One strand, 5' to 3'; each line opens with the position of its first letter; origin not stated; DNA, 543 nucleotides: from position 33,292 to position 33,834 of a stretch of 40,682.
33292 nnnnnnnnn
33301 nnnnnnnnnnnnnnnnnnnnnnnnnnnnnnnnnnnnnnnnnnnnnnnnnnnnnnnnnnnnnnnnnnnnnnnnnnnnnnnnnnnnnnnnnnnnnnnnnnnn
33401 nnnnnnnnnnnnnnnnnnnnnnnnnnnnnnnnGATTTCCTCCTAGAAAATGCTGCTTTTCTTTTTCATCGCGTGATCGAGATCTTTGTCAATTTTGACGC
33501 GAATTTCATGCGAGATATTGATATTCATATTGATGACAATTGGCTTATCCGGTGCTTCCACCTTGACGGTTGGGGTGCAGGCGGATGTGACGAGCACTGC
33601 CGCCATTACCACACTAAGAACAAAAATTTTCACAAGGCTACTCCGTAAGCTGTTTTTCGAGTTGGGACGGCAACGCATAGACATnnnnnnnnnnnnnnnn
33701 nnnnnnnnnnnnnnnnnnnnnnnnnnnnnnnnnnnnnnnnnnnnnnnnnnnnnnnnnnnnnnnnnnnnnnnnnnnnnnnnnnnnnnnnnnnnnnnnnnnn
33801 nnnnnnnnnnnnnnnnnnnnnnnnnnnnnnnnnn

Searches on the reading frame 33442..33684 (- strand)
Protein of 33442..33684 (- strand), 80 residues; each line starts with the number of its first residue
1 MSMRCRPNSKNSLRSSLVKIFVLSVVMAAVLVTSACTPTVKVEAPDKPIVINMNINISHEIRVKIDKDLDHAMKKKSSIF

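Call 12: search_protein_families(library=pfam, proteins=[window:33442-33684:-], max_evalue=10)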
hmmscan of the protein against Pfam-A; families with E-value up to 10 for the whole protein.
window:33442-33684:- (80 aa): 1 family
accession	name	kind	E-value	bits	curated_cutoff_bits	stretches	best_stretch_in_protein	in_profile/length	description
PF13617.11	Lipoprotein_19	-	5.8e-15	55.2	25.8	1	45-76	1-32/34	YnbE-like lipoprotein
